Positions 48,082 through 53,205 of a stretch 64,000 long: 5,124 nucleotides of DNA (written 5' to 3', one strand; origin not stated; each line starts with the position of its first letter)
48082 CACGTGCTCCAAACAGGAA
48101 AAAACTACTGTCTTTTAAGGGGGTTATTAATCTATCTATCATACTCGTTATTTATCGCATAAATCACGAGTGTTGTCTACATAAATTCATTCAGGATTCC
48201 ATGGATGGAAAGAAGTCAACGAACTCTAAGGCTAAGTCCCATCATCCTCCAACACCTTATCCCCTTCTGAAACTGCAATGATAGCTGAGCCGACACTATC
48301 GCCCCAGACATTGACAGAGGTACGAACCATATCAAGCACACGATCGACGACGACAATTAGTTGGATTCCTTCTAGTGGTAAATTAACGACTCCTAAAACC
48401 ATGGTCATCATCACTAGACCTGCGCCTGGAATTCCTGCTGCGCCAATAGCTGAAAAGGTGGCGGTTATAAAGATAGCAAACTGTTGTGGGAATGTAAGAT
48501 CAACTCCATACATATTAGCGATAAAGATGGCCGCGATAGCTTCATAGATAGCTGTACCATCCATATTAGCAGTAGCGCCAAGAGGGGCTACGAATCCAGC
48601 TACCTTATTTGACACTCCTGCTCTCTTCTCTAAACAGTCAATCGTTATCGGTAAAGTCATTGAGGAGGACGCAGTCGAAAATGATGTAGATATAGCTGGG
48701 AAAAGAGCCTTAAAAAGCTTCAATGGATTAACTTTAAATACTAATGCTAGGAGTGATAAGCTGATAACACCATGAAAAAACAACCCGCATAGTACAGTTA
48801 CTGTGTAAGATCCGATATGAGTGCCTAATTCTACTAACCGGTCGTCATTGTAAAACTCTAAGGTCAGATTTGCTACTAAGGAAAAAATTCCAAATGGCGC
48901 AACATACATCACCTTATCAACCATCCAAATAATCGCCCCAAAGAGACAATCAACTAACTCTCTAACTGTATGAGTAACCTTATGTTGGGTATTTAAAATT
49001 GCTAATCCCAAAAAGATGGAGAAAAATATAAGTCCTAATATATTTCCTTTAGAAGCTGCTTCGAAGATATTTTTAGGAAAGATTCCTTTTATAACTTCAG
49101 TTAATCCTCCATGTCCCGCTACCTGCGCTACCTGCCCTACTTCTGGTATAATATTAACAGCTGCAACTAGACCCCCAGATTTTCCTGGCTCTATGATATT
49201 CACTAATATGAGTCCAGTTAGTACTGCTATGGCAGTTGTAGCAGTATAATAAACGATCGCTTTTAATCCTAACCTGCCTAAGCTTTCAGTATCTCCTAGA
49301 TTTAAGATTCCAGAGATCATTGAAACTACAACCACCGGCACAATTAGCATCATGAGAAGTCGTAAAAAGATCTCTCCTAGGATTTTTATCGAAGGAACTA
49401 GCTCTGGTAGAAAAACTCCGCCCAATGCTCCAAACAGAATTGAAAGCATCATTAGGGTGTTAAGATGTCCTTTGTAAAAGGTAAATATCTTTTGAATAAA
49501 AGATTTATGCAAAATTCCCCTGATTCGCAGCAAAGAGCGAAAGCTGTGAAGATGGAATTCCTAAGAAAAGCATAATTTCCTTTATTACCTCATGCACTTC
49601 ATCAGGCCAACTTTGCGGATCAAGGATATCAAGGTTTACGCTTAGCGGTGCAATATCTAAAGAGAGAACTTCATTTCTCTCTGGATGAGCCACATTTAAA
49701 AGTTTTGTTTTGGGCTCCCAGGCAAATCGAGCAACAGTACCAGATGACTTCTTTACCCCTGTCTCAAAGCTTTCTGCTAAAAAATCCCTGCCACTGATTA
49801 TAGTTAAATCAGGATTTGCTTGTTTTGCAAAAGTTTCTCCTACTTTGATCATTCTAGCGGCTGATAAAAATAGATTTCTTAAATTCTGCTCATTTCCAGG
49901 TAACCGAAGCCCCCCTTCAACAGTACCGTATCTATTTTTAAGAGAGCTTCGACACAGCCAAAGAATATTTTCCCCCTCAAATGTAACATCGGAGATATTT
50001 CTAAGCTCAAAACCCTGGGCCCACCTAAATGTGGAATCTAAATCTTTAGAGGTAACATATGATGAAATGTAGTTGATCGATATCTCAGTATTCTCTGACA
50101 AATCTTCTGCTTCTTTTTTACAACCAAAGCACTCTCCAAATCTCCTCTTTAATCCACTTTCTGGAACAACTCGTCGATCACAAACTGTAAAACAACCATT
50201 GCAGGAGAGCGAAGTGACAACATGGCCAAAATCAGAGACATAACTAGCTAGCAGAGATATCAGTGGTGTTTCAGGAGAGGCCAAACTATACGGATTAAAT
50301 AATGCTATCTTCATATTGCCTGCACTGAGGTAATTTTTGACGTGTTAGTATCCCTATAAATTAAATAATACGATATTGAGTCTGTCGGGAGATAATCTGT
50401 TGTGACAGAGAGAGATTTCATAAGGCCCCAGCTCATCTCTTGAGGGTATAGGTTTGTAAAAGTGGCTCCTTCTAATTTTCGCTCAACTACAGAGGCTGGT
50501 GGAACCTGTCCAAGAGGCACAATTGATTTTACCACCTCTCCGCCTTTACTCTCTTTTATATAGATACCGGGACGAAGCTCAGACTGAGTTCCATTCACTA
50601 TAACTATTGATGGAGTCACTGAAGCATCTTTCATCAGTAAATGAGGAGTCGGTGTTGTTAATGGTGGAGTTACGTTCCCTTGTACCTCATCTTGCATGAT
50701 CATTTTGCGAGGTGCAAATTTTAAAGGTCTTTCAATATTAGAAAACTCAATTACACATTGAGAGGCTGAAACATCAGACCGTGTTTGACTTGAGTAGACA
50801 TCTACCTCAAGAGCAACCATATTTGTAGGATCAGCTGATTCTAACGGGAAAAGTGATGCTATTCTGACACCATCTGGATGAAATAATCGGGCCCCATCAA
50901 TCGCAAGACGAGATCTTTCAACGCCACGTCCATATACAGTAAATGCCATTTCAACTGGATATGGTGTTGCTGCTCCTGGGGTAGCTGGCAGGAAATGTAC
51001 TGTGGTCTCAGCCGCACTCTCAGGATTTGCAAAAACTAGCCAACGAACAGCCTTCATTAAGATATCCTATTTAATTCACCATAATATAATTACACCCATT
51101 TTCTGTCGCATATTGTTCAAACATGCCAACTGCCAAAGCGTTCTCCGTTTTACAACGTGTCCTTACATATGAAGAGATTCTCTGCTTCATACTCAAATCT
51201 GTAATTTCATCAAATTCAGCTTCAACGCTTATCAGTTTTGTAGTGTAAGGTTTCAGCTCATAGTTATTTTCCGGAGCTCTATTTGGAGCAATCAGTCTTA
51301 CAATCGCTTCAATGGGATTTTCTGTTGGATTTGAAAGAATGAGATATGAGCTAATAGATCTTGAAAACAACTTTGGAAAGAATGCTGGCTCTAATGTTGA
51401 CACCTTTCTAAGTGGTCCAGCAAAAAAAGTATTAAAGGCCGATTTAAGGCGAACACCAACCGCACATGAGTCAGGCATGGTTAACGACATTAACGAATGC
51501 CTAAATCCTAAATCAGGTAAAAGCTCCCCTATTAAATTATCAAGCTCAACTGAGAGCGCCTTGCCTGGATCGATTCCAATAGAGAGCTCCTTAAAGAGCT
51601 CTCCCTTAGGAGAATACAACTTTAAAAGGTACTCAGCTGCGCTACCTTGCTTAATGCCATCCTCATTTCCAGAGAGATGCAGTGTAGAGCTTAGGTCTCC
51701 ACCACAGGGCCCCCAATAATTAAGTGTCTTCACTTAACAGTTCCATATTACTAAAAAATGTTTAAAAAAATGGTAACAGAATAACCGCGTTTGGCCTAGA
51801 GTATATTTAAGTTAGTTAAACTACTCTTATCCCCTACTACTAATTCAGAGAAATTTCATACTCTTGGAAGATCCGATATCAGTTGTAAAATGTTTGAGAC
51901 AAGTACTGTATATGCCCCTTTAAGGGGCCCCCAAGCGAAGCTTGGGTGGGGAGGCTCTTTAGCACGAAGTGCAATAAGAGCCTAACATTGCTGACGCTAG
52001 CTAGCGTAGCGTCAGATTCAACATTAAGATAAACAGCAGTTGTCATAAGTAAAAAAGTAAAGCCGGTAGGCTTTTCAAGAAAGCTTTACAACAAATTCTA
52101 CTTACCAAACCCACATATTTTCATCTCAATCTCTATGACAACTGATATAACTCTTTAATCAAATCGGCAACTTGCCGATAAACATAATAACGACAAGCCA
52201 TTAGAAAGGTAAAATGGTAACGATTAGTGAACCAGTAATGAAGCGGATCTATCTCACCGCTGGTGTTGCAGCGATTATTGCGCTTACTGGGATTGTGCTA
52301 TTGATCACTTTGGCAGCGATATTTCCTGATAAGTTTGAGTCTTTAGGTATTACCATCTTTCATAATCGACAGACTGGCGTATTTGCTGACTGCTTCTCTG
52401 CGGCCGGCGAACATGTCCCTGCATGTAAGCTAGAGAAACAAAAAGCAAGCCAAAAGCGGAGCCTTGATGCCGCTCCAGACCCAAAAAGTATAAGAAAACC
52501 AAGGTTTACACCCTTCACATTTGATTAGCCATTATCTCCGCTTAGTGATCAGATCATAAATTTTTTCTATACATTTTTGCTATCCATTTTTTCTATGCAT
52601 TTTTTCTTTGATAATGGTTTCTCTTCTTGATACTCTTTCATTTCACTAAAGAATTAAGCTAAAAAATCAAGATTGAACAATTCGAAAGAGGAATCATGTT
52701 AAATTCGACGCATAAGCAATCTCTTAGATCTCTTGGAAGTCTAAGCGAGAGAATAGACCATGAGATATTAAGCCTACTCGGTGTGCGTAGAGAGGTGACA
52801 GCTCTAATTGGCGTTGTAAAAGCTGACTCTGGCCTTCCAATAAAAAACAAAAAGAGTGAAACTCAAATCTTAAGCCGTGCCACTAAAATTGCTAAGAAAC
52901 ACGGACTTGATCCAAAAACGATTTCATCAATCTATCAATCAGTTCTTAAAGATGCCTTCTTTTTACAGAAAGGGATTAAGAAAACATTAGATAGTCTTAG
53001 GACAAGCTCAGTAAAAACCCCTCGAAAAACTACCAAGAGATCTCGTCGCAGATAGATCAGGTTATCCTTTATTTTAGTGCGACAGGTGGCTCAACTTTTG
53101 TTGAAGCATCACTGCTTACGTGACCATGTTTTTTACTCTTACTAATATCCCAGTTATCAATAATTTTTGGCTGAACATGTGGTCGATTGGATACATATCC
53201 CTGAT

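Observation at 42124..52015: Two copies of a ~60-nt structured element with compensatory stem mutations, 9.8 kb apart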

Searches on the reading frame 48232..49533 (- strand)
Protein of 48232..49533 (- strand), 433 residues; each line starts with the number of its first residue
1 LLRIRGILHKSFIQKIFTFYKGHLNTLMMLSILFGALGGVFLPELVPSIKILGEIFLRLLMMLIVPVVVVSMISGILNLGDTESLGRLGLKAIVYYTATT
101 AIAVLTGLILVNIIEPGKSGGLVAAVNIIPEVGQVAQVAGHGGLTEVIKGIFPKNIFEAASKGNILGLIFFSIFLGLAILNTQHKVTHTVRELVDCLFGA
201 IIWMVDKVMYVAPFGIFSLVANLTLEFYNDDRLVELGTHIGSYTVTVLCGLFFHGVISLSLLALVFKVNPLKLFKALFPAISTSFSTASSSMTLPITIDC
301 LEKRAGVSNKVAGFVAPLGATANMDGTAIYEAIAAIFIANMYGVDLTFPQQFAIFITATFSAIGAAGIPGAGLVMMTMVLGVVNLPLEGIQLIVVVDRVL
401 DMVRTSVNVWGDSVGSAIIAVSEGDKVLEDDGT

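Call 11: search_protein_families(library=pfam, proteins=[window:48232-49533:-])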
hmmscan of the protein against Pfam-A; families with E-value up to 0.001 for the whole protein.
window:48232-49533:- (433 aa): 1 family
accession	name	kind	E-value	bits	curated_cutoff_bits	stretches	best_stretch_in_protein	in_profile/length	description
PF00375.23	SDF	-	5.9e-115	384.8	27.9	1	25-420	2-385/387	Sodium:dicarboxylate symporter family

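Call 52: find_homologous_proteins(query=window:48232-49533:-, max_evalue=1e-60)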
Query window:48232-49533:- (433 aa): 5666 proteins with E <= 1e-60 among 8000 candidates; the best 120 are listed.
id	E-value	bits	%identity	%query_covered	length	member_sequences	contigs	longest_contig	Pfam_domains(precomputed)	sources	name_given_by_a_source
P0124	1.0e-249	847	100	94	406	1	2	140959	PF00375.24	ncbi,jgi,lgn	-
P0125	3.8e-150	519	62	93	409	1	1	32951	PF00375.24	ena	-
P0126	9.9e-148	511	62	94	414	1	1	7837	PF00375.24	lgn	-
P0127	3.4e-147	509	60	96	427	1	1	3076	PF00375.24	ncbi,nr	ncbi:MAG: dicarboxylate/amino acid:cation symporter [Bdellovibrionales bacterium]|nr:dicarboxylate/a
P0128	4.5e-146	505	58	96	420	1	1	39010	PF00375.24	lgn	-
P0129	1.8e-145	503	62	92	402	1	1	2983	PF00375.24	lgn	-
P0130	4.9e-145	502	61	94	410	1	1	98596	PF00375.24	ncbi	ncbi:MAG: dicarboxylate/amino acid:cation symporter [Bdellovibrionota bacterium]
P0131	8.0e-144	498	61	94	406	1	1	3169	PF00375.24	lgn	-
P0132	1.9e-140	487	54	96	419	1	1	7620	PF00375.24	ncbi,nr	ncbi:MAG: dicarboxylate/amino acid:cation symporter [Candidatus Dadabacteria bacterium]|nr:MAG: dica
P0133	1.1e-137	478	56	97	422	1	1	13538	PF00375.24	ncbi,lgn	-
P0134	2.2e-136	473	54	96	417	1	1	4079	PF00375.24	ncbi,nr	ncbi:MAG: dicarboxylate/amino acid:cation symporter [Bdellovibrionales bacterium]|nr:dicarboxylate/a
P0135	1.3e-135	471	56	95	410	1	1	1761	PF00375.24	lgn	-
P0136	1.5e-135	471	55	96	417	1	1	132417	PF00375.24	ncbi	-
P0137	6.7e-134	465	55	96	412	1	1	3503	PF00375.24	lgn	-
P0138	6.9e-134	465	53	94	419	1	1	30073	PF00375.24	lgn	-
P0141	7.1e-133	462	56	92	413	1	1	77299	PF00375.24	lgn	-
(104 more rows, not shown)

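Call 53: find_encoding_contigs(protein=P0124, flank=10000, max_places=10)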
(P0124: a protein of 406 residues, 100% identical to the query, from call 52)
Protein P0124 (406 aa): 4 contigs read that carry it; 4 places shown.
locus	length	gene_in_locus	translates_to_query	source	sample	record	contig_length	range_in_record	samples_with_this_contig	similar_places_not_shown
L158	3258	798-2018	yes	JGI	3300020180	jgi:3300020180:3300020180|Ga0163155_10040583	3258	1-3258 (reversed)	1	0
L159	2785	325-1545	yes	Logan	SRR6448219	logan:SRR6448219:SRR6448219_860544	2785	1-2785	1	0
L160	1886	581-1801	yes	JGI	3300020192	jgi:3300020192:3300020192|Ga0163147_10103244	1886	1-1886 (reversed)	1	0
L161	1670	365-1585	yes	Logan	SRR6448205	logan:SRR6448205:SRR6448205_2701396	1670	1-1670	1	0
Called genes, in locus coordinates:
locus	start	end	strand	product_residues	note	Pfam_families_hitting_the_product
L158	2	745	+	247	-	?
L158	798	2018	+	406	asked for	PF00375:SDF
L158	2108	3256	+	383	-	?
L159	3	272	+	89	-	?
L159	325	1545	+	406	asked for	PF00375:SDF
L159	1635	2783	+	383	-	?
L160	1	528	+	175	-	?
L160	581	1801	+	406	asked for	PF00375:SDF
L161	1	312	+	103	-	?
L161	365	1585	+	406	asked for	PF00375:SDF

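Call 54: find_encoding_contigs(protein=P0130, flank=10000, max_places=4)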
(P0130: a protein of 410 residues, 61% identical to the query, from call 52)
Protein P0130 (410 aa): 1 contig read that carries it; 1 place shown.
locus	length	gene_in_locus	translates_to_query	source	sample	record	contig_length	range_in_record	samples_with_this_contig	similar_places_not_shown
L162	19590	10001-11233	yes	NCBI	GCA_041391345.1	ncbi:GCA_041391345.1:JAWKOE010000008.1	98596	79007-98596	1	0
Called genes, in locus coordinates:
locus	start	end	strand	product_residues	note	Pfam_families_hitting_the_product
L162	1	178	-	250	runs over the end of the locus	PF02353:CMAS (weak), PF13489:Methyltransf_23 (weak), PF13847:Methyltransf_31 (weak), PF08241:Methyltransf_11, PF08242:Methyltransf_12 (weak), PF13649:Methyltransf_25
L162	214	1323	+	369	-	PF13472:Lipase_GDSL_2 (faint)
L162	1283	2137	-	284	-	PF00702:Hydrolase, PF13419:HAD_2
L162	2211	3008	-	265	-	PF06182:ABC2_membrane_6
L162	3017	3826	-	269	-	PF06182:ABC2_membrane_6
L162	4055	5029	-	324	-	PF01844:HNH (weak)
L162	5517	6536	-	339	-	PF00005:ABC_tran, PF13304:AAA_21 (weak)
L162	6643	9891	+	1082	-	-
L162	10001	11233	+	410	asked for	PF00375:SDF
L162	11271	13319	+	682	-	PF13231:PMT_2 (weak)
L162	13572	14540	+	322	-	PF01073:3Beta_HSD, PF01370:Epimerase, PF16363:GDP_Man_Dehyd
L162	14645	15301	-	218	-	PF00702:Hydrolase, PF13419:HAD_2, PF13242:Hydrolase_like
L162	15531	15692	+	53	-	PF00468:Ribosomal_L34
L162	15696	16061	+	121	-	PF00825:Ribonuclease_P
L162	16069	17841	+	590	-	PF14849:YidC_periplas, PF02096:60KD_IMP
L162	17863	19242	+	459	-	PF10396:TrmE_N, PF12631:MnmE_helical, PF01926:MMR_HSR1, PF02421:FeoB_N (weak)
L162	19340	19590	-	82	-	PF05635:23S_rRNA_IVP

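Call 55: find_encoding_contigs(protein=P0125, flank=10000, max_places=4)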
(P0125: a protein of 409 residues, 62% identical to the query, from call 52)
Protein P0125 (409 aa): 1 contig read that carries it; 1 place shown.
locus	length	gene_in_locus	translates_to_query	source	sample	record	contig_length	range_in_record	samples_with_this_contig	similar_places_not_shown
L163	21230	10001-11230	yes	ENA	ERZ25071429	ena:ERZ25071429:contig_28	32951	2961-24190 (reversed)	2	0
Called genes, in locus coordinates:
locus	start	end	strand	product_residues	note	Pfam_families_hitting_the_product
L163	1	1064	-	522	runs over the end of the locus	PF10079:Rossmann-like_BshC, PF24850:CC_BshC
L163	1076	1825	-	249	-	PF02353:CMAS (weak), PF13489:Methyltransf_23, PF13847:Methyltransf_31 (weak), PF08241:Methyltransf_11, PF08242:Methyltransf_12 (weak), PF13649:Methyltransf_25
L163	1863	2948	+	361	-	PF13472:Lipase_GDSL_2 (faint)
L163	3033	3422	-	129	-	-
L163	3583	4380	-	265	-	PF06182:ABC2_membrane_6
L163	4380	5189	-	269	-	PF06182:ABC2_membrane_6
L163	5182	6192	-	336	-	PF00005:ABC_tran, PF13304:AAA_21 (weak)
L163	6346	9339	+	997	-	-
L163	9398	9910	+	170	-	PF00210:Ferritin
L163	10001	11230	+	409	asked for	PF00375:SDF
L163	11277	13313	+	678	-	PF02366:PMT (weak)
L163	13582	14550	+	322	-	PF01073:3Beta_HSD, PF01370:Epimerase, PF07993:NAD_binding_4 (faint), PF16363:GDP_Man_Dehyd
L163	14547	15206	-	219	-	PF00702:Hydrolase, PF13419:HAD_2, PF13242:Hydrolase_like (weak)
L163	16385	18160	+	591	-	PF14849:YidC_periplas, PF02096:60KD_IMP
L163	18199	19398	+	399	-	PF13173:AAA_14, PF13635:DUF4143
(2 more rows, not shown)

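Call 82: find_encoding_contigs(protein=P0128, flank=10000, max_places=2)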
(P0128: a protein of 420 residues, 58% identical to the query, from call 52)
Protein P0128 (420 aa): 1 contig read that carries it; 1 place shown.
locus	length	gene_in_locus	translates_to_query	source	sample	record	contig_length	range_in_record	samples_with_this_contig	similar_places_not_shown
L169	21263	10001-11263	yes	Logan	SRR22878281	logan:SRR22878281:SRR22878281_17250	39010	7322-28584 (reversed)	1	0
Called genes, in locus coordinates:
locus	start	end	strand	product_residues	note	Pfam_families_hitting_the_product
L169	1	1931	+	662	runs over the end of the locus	PF13757:VIT_2, PF08487:VIT, PF00092:VWA, PF13519:VWA_2, PF13768:VWA_3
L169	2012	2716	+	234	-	PF09721:Exosortase_EpsH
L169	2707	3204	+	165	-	-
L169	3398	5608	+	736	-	PF17892:Cadherin_5, PF17963:Big_9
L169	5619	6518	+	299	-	-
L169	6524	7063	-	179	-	PF00293:NUDIX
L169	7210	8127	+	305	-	PF00005:ABC_tran, PF13304:AAA_21 (weak)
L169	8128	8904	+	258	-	PF01061:ABC2_membrane, PF12698:ABC2_membrane_3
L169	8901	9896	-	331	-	PF02628:COX15-CtaA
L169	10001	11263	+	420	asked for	PF00375:SDF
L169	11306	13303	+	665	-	PF02366:PMT, PF13231:PMT_2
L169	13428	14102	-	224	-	-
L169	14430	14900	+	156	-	PF00825:Ribonuclease_P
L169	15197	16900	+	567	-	PF14849:YidC_periplas, PF02096:60KD_IMP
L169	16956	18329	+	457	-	PF10396:TrmE_N, PF03193:RsgA_GTPase (faint), PF12631:MnmE_helical, PF01926:MMR_HSR1, PF02421:FeoB_N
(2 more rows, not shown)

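Call 83: find_encoding_contigs(protein=P0141, flank=10000, max_places=2)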
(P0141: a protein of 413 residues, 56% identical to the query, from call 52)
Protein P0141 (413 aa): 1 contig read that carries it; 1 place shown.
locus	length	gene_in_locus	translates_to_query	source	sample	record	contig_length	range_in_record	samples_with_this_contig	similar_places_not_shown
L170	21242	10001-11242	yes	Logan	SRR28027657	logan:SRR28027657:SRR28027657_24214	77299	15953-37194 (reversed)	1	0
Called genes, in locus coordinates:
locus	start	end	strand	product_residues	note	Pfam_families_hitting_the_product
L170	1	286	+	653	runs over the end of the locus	PF00512:HisKA, PF02518:HATPase_c, PF00072:Response_reg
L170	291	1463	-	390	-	-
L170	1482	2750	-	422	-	-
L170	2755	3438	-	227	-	PF02463:SMC_N (faint), PF13191:AAA_16 (faint), PF00005:ABC_tran, PF13401:AAA_22 (faint), PF13304:AAA_21 (weak)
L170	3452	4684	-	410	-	PF12704:MacB_PCD, PF02687:FtsX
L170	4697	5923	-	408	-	PF12704:MacB_PCD, PF02687:FtsX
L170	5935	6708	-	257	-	PF17131:TP_0789-like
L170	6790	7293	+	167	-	PF00210:Ferritin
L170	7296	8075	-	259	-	PF00484:Pro_CA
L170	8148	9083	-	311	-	PF01384:PHO4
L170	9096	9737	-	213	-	PF01865:PhoU_div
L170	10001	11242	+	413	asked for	PF00375:SDF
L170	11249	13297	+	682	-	PF02366:PMT (weak), PF13231:PMT_2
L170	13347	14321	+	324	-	PF01073:3Beta_HSD (weak), PF01370:Epimerase, PF04321:RmlD_sub_bind (weak), PF16363:GDP_Man_Dehyd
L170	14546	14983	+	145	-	PF00825:Ribonuclease_P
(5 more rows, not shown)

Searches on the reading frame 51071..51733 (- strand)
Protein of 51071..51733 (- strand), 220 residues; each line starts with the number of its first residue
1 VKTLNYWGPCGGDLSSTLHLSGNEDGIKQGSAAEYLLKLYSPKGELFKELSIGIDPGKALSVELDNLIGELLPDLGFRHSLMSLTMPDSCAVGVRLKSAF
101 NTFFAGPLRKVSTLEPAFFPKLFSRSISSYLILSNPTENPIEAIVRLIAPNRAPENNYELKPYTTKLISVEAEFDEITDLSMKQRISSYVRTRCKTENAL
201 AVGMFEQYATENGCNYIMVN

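Call 12: search_protein_families(library=pfam, proteins=[window:51071-51733:-])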
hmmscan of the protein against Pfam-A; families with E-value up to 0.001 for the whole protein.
window:51071-51733:- (220 aa): 0 families

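Call 16: find_encoding_contigs(protein=window:51071-51733:-, flank=10000, max_places=10)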
Protein window:51071-51733:- (220 aa): 1 contig read that carries it; 1 place shown.
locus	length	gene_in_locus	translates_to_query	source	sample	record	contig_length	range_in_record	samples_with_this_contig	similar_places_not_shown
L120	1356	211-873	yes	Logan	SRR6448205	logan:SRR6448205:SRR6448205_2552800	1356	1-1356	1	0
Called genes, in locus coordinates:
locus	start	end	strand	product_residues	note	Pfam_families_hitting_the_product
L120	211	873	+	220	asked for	-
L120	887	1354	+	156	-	?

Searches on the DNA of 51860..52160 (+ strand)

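Call 30: search_dna_similar(query=window:51860-52160:+, collection=plasmids, mode=distant, max_evalue=0.01)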
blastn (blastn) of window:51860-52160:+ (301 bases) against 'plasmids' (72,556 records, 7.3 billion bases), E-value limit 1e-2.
No match.

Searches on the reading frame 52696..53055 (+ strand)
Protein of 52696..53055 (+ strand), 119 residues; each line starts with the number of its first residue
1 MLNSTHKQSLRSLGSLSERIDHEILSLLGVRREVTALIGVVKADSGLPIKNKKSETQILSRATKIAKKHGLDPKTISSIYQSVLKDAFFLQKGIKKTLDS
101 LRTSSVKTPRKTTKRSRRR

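Call 12: search_protein_families(library=pfam, proteins=[window:52696-53055:+])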
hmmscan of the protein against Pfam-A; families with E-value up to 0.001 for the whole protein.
window:52696-53055:+ (119 aa): 1 family
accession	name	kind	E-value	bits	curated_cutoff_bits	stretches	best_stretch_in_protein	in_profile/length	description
PF01817.26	CM_2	-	4e-14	53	27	1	19-88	7-76/80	Chorismate mutase type II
